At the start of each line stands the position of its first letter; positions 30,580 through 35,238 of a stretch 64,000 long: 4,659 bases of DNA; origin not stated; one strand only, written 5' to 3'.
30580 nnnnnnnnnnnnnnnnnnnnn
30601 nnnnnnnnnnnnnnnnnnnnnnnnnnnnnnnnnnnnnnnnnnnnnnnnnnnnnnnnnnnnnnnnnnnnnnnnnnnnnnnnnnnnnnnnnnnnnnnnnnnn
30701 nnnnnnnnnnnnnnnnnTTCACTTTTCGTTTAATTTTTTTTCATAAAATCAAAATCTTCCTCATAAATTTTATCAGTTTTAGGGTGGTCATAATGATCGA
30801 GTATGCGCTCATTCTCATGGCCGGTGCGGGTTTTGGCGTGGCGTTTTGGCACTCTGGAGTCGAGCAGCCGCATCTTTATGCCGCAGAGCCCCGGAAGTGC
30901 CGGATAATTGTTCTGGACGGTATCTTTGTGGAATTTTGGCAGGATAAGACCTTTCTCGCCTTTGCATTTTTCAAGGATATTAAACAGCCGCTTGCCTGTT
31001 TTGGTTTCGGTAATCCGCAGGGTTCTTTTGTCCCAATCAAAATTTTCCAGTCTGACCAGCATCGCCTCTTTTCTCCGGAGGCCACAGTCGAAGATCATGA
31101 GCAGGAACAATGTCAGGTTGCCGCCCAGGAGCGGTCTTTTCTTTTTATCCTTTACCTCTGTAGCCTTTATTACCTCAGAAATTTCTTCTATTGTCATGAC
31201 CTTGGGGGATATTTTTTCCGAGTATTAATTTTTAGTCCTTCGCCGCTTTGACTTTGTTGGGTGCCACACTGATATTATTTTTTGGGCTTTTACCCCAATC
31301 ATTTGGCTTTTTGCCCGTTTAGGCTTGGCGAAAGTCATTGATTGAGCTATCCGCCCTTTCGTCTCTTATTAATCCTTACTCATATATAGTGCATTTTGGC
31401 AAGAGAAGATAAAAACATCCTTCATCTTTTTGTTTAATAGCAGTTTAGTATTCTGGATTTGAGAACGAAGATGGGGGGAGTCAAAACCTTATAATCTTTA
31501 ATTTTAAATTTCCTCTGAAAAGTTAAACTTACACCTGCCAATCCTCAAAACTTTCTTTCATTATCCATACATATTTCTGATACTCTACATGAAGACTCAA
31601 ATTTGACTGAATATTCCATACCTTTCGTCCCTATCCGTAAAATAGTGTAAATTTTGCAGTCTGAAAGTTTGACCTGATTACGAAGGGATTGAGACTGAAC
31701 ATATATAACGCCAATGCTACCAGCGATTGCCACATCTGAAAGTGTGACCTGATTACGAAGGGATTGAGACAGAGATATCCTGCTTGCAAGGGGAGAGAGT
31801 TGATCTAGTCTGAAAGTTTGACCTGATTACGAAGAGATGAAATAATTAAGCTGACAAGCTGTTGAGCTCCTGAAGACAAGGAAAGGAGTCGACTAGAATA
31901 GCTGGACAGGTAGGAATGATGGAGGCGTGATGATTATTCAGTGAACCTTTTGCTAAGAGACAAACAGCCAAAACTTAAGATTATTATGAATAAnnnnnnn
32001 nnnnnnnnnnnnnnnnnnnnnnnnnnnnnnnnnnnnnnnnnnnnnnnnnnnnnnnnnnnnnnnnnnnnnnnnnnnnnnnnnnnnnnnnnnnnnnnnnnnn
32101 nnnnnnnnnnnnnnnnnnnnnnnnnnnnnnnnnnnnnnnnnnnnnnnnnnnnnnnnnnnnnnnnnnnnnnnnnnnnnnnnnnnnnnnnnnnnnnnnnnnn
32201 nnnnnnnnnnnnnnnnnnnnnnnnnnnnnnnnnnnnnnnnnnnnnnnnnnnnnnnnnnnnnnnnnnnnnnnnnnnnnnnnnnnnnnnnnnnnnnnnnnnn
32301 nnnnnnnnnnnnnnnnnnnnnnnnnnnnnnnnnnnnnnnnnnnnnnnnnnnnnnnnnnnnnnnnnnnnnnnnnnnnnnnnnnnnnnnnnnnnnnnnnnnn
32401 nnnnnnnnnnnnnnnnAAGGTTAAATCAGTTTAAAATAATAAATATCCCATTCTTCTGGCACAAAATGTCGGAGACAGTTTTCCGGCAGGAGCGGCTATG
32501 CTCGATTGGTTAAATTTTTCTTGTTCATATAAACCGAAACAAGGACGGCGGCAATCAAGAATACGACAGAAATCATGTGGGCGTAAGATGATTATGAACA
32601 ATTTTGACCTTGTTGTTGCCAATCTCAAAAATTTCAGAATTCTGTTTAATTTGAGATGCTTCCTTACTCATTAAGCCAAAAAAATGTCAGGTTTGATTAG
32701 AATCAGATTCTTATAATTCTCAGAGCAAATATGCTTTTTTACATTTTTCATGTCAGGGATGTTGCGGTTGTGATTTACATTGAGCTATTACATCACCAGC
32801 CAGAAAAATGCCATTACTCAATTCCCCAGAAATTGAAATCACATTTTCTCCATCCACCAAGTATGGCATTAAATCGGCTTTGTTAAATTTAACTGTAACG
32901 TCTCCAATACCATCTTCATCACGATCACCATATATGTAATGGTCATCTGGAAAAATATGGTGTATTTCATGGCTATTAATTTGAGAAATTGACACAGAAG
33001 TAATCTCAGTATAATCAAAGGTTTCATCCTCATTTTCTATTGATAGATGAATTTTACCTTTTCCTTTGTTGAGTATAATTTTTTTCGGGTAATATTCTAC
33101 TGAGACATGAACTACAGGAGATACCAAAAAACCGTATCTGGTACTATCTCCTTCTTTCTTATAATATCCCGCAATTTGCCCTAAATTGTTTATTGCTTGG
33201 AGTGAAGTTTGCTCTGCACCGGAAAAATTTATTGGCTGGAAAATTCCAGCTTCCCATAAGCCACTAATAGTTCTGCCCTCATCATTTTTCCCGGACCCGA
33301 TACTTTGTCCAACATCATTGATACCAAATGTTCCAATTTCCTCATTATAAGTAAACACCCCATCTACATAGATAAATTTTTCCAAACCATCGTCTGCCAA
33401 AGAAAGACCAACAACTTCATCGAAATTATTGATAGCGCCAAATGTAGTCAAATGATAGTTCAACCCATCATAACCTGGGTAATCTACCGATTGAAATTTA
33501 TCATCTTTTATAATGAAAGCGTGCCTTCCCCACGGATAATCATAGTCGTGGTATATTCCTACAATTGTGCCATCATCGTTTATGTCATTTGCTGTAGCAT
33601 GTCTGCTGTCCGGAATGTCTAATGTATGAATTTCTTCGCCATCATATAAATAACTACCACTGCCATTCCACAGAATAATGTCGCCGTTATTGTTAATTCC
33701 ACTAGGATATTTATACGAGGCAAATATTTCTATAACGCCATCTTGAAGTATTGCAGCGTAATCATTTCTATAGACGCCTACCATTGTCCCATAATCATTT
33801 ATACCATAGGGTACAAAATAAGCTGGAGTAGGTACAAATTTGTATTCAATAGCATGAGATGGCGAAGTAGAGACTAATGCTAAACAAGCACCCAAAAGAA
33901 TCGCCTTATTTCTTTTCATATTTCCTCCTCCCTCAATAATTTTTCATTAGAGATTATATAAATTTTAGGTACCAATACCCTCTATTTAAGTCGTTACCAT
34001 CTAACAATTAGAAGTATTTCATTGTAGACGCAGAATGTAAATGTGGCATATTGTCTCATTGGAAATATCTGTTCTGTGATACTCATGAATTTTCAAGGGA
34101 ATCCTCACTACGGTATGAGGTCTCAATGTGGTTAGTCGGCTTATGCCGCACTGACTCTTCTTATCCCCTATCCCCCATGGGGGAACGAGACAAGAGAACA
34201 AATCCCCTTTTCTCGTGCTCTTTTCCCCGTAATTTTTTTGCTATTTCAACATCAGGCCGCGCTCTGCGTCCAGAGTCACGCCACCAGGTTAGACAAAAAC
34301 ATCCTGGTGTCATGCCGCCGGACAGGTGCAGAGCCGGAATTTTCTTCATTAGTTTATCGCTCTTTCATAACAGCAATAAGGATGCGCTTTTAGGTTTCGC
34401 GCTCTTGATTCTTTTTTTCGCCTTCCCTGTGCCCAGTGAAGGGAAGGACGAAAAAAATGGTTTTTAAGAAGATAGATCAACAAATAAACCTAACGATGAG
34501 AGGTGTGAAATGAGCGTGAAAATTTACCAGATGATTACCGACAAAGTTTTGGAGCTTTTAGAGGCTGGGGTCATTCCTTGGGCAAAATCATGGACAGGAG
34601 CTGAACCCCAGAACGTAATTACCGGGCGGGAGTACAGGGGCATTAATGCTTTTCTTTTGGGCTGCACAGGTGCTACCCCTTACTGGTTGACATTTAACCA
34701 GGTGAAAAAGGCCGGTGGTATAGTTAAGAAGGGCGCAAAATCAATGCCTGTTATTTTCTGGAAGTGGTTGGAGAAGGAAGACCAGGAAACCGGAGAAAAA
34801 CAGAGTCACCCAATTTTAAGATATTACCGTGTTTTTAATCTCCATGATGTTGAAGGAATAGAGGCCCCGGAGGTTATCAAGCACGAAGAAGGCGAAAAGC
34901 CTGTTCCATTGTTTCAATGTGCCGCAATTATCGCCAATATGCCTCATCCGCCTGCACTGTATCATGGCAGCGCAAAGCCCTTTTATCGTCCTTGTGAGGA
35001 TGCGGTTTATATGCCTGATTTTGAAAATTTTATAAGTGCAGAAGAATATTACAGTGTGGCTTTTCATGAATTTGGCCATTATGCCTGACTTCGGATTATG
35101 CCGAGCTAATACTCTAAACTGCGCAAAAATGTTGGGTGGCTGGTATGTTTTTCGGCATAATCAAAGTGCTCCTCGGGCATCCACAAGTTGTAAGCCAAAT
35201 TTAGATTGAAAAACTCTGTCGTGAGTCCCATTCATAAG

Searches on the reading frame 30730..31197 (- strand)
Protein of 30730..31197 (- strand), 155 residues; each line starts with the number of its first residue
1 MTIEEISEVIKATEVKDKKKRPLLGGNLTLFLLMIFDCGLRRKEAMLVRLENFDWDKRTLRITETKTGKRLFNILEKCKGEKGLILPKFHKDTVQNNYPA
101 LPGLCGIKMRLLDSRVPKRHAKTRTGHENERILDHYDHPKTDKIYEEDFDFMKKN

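Call 43: search_protein_families(library=pfam, proteins=[window:30730-31197:-], max_evalue=0.001)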
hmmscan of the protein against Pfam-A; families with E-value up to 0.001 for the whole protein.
window:30730-31197:- (155 aa): 1 family
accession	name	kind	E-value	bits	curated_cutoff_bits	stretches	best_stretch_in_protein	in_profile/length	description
PF00589.27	Phage_integrase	-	6.9e-07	29.6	27.1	1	28-72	24-68/172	Phage integrase family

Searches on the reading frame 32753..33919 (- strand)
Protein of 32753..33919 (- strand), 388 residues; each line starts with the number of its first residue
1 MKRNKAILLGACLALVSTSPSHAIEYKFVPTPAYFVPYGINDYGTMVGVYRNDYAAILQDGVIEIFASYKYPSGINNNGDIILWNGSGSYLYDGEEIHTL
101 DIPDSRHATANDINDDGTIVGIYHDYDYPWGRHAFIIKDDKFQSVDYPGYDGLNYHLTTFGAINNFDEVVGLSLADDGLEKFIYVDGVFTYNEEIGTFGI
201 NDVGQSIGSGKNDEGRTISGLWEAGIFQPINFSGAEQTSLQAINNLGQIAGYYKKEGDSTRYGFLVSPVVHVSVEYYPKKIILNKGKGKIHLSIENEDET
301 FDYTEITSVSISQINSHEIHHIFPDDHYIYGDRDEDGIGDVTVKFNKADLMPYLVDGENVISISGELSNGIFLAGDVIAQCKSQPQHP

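Call 8: search_protein_families(library=pfam, proteins=[window:32753-33919:-], max_evalue=0.01)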
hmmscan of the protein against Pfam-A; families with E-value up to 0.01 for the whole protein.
window:32753-33919:- (388 aa): 1 family
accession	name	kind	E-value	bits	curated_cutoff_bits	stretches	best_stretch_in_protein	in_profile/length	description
PF11949.14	DUF3466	-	0.0024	16.9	25.1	0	104-172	380-449/609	Protein of unknown function (DUF3466)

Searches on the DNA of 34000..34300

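Call 78: search_with_rna_model(model_id=R1, source=window, start=34000, end=34300, max_evalue=10, filters=off, show_alignments=1)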
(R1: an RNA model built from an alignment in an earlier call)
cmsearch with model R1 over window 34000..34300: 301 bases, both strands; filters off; matches with E-value up to 10: 19.
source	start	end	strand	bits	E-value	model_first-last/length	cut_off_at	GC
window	34083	34159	+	14.7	0.00055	1-108/108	no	0.45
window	34103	34120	-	2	0.29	54-71/108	no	0.56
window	34161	34190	+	-0.6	0.99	49-79/108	no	0.57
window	34171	34184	-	-1.6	1.7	56-69/108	no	0.71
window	34259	34270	+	-2.4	2.5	88-99/108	no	0.75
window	34048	34068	-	-2.5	2.5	12-32/108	no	0.24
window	34281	34288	-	-2.8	3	18-25/108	no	0.75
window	34137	34148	-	-3.2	3.7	57-68/108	no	0.67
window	34012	34025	-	-3.4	4.1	1-108/108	no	0.21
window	34274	34299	+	-3.5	4.1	52-77/108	no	0.46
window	34031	34037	-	-3.7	4.6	38-44/108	no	0.43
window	34010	34056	+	-3.7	4.7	1-108/108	no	0.34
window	34085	34096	-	-3.8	5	1-108/108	no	0.17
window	34259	34268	-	-4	5.4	89-98/108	no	0.8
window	34152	34164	-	-4.1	5.6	1-108/108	no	0.31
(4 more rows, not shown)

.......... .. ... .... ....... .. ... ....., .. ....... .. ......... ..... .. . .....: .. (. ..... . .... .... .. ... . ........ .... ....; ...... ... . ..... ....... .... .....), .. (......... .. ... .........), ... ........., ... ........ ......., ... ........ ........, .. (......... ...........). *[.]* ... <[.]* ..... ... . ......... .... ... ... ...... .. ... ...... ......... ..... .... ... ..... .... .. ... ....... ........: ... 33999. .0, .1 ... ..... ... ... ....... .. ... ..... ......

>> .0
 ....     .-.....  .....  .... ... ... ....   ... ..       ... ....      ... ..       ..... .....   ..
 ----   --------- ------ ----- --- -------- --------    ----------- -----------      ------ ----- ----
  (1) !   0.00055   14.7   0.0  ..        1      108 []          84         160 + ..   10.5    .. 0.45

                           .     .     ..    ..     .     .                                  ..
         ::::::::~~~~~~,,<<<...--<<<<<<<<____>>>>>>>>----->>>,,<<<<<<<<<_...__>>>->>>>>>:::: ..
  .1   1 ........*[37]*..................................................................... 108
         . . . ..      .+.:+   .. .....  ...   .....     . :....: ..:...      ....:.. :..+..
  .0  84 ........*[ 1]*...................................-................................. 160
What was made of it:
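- Copy 4 shares the stem 3 change (call 78).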

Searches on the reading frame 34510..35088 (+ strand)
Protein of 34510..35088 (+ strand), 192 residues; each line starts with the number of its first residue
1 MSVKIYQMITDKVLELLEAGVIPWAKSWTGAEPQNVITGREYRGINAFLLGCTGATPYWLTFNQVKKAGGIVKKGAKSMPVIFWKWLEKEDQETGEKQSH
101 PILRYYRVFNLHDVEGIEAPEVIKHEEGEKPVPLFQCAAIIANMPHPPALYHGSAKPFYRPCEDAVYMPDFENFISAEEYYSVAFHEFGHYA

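Call 8: search_protein_families(library=pfam, proteins=[window:34510-35088:+], max_evalue=0.01)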
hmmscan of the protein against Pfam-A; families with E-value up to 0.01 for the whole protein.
window:34510-35088:+ (192 aa): 2 families
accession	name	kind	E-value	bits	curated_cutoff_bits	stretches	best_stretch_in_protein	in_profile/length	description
PF08401.16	ArdcN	-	8.7e-30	103.9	22.6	1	4-109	2-123/123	N-terminal domain of anti-restriction factor ArdC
PF18818.7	MPTase-PolyVal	-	4.6e-09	36.9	27.5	1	150-191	14-55/126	Zincin-like metallopeptidase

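Call 31: find_homologous_proteins(query=window:34510-35088:+, max_evalue=1e-20)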
Query window:34510-35088:+ (192 aa): 290 proteins with E <= 1e-20 among 325 candidates; the best 120 are listed.
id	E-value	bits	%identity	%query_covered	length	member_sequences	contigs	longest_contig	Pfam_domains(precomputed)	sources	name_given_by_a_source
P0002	1.5e-130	451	100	100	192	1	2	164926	PF08401.17,PF18818.8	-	-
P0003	4.3e-115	400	91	99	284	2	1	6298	PF08401.17,PF18818.8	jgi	-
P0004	4.0e-65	237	55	99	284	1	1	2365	PF08401.17,PF18818.8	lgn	-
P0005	5.0e-63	230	57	96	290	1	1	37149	PF08401.17,PF18818.8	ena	-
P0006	3.9e-61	224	55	96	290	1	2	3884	PF08401.17,PF18818.8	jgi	-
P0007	2.5e-59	218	54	98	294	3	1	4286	PF08401.17,PF18818.8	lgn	-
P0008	2.2e-57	212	53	99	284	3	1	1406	PF08401.17,PF18818.8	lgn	-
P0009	7.4e-53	197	49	97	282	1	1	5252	PF08401.17,PF18818.8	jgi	jgi:antirestriction protein ArdC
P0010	1.0e-52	197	49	97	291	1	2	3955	PF08401.17,PF18818.8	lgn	-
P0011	4.0e-52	195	49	97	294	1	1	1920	PF08401.17,PF18818.8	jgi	jgi:antirestriction protein ArdC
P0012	5.2e-52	194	47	97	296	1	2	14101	PF08401.17,PF18818.8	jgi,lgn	-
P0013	1.0e-51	193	49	99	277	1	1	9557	PF08401.17,PF18818.8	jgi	-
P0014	1.6e-50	190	50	97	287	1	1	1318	PF08401.17,PF18818.8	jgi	jgi:antirestriction protein ArdC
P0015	1.7e-50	189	50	97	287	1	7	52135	PF08401.17,PF18818.8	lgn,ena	-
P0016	4.3e-50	188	47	98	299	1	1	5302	PF08401.17,PF18818.8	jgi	jgi:antirestriction protein ArdC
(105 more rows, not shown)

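Call 33: find_encoding_contigs(protein=P0003, flank=6000, max_places=3)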
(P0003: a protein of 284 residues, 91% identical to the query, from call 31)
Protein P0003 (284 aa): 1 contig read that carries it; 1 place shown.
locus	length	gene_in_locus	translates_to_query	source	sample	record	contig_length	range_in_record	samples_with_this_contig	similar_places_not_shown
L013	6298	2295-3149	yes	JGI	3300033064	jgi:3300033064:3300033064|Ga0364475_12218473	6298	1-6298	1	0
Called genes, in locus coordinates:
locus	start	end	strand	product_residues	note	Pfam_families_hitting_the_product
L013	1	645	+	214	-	?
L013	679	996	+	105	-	-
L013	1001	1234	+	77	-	-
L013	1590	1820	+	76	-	-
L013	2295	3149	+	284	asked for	PF08401:ArdcN, PF18818:MPTase-PolyVal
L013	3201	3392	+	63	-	-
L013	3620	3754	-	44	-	-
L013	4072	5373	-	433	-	PF13020:NOV_C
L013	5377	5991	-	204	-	PF13489:Methyltransf_23 (weak), PF08241:Methyltransf_11, PF08242:Methyltransf_12, PF13649:Methyltransf_25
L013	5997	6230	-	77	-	-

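Call 34: find_encoding_contigs(protein=P0005, flank=6000, max_places=3)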
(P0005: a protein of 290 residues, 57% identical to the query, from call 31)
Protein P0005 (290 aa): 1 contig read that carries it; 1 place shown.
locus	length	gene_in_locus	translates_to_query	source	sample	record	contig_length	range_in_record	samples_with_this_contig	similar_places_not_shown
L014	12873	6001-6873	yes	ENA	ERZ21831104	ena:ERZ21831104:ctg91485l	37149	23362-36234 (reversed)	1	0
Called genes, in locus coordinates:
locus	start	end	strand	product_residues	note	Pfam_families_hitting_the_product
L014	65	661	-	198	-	PF00872:Transposase_mut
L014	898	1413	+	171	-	-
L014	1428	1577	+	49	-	-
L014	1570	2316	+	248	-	PF08696:Dna2 (weak), PF12705:PDDEXK_1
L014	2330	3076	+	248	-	PF01935:DUF87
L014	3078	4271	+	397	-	-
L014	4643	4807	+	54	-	-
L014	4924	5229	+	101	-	-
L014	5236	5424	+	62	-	-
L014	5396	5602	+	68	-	-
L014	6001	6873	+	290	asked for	PF08401:ArdcN, PF18818:MPTase-PolyVal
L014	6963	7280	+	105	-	-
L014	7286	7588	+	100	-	-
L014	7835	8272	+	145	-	PF01797:Y1_Tnp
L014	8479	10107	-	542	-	PF03063:Prismane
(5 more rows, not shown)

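Call 35: find_encoding_contigs(protein=P0007, flank=4000, max_places=3)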
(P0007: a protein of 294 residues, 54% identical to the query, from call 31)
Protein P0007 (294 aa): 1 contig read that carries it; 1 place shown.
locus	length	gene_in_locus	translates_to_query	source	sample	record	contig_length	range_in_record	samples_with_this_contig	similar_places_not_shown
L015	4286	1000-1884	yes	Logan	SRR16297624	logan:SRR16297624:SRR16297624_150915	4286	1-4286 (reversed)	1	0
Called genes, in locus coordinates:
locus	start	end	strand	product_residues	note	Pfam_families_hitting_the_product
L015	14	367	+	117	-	-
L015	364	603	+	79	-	-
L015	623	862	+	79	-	-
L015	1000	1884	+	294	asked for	PF08401:ArdcN, PF18818:MPTase-PolyVal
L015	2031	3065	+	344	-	PF19587:DUF6094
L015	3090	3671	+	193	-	-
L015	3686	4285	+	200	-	?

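Call 79: find_encoding_contigs(protein=P0004, flank=3000, max_places=2)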
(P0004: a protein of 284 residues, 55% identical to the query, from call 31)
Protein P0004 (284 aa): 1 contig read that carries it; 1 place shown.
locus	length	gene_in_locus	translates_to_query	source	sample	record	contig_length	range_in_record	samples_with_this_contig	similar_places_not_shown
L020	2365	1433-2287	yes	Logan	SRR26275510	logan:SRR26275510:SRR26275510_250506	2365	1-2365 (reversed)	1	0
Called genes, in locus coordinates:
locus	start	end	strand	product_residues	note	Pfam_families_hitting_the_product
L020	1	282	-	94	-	?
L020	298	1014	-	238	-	-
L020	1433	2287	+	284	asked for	PF08401:ArdcN, PF18818:MPTase-PolyVal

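Call 80: find_encoding_contigs(protein=P0006, flank=3000, max_places=2)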
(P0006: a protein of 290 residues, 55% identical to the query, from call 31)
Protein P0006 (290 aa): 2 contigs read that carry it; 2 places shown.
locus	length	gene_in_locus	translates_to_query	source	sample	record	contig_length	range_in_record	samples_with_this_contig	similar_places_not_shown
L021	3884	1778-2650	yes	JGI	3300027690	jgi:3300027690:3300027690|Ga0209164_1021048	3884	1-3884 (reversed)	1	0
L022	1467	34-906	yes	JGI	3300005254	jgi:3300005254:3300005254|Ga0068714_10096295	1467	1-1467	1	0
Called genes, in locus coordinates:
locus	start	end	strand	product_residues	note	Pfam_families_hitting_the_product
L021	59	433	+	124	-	PF06868:DUF1257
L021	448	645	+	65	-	PF11211:DUF2997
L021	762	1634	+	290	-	PF11348:DUF3150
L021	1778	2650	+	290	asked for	PF08401:ArdcN, PF18818:MPTase-PolyVal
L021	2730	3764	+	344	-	PF19587:DUF6094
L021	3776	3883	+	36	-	?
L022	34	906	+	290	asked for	PF08401:ArdcN, PF18818:MPTase-PolyVal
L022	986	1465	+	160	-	?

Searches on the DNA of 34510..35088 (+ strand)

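Call 89: search_rna_families(source=L013, start=1700, end=3850, threshold=evalue, max_evalue=5)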
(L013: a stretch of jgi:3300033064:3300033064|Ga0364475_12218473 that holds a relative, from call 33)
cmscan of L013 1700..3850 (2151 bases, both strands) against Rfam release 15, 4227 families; matches with E-value up to 5: 8.
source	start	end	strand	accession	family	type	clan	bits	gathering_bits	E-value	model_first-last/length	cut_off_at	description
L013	2198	2241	+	RF03872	MIR6426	Gene; miRNA;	-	24.2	96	0.084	1-84/84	no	MIR6426 microRNA precursor family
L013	2198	2241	-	RF03872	MIR6426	Gene; miRNA;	-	23.6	96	0.12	1-84/84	no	MIR6426 microRNA precursor family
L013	3449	3541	-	RF03276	mir-2232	Gene; miRNA;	-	19.3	70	1.3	1-91/91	no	mir-2232 microRNA precursor family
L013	2197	2241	-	RF00656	mir-205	Gene; miRNA;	-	19.2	55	0.26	1-75/75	no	mir-205 microRNA precursor family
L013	2192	2243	-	RF00736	mir-320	Gene; miRNA;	-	18.7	55.5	0.58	1-76/76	no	mir-320 microRNA precursor family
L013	3071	3182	+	RF00166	PrrB_RsmZ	Gene; sRNA;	CL00106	15.4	44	1.3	1-133/133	no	PrrB/RsmZ RNA family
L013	2198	2242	+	RF00656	mir-205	Gene; miRNA;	-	15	55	5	1-75/75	no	mir-205 microRNA precursor family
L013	1813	2017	-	RF02142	HOXA11-AS1_6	Gene; lncRNA;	-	13.8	50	4.7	1-179/179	no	HOXA11 antisense RNA 1 conserved region 6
